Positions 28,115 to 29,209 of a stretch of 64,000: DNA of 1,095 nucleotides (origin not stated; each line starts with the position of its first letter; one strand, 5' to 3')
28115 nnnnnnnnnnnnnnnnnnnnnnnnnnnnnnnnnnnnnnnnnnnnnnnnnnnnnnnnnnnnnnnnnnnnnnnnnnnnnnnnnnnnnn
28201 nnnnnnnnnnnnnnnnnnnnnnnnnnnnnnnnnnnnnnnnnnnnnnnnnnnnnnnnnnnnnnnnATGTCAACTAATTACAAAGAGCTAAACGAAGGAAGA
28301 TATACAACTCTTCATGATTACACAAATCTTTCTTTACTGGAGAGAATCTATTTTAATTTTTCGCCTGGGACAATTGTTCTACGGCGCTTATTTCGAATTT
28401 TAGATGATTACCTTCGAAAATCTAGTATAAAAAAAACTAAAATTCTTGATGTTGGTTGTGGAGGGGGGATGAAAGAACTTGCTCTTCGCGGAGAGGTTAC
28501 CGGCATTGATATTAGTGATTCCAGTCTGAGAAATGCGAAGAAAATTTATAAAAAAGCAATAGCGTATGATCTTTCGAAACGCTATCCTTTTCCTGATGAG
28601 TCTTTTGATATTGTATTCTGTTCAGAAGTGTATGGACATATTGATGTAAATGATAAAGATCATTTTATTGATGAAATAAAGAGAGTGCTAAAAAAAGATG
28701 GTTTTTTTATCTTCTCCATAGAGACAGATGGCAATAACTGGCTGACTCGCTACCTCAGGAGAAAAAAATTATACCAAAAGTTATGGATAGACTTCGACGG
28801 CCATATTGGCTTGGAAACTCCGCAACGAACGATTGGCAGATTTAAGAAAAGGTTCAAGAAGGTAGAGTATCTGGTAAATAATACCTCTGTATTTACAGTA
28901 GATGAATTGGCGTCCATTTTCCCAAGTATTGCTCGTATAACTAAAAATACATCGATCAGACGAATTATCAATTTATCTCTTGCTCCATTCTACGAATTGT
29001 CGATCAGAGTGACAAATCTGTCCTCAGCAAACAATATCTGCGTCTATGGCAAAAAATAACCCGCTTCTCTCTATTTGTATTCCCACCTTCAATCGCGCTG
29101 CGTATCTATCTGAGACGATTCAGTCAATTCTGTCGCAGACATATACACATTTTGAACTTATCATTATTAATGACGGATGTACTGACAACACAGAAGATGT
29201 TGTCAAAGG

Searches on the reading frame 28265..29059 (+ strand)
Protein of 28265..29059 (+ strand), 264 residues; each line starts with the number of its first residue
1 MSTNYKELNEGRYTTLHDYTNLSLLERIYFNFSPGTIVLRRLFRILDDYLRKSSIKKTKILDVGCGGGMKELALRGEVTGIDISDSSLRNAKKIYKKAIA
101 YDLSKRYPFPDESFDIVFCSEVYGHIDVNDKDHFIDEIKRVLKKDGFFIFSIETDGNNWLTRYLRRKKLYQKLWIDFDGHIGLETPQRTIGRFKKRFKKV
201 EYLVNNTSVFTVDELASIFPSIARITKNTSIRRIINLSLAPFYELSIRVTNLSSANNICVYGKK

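Call 10: search_protein_families(library=ncbifam, proteins=[window:28265-29059:+], max_evalue=0.00001)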
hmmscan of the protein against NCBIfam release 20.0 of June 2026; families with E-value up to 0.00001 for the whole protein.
window:28265-29059:+ (264 aa): 21 families
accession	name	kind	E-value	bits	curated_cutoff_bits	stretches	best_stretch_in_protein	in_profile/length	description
TIGR01983.1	UbiG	equivalog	8.9e-14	51.3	102.95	1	52-157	45-159/228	bifunctional 2-polyprenyl-6-hydroxyphenol methylase/3-demethylubiquinol 3-O-methyltransferase UbiG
NF045667.1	MTase_DVU1556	equivalog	1e-13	51.2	155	1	56-151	22-120/213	DVU_1556 family methyltransferase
TIGR02072.1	BioC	equivalog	1.6e-12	47.8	184.95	1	41-155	22-137/244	malonyl-ACP O-methyltransferase BioC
NF043040.1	corrin_prot_MT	hypoth_equivalog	1e-11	44.7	180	1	49-216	34-210/216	corrinoid protein-associated methyltransferase CpaM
TIGR01934.1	MenG_MenH_UbiE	subfamily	1.2e-11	44.3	158.35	1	56-175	39-164/223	ubiquinone/menaquinone biosynthesis methyltransferase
NF045882.1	PLipidMtase_Leg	equivalog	1.1e-10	41.7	390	1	45-169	31-162/207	phospholipid N-methyltransferase PmtA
NF001244.0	PRK00216.1-5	equivalog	4.1e-10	39.4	216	1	55-160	47-164/236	bifunctional demethylmenaquinone methyltransferase/2-methoxy-6-polyprenyl-1,4-benzoquinol methylase UbiE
NF041537.1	ArsM_AhpD_UU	exception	2.7e-09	36.3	510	1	57-150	77-180/345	arsenite methyltransferase/AhpD domain selenoprotein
TIGR02021.1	BchM-ChlM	equivalog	3.9e-08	33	158.9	1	48-151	46-156/218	magnesium protoporphyrin IX methyltransferase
NF008300.0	PRK11088.1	equivalog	4e-08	33.1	303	1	52-151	81-180/272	23S rRNA (guanine(745)-N(1))-methyltransferase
NF001243.0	PRK00216.1-4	equivalog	9.1e-08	31.7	235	1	47-176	37-175/237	demethylmenaquinone methyltransferase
NF047649.1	MTase_UXPK_star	exception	1.2e-07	31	460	1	59-149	80-180/283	methyltransferase/UXPK-star double selenoprotein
NF045649.1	2X_seleno_MduS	exception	2.3e-07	30.1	380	1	49-156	36-153/338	methyltransferase domain-containing selenoprotein MduS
NF053839.1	CPFASynBruc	equivalog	2.3e-07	30.1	600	1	57-161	175-288/410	cyclopropane fatty acid synthase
NF040539.1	AST_met_ArsM_2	exception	3.3e-07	30.4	240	1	48-150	50-163/262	putative arsinothricin biosynthesis methyltransferase ArsM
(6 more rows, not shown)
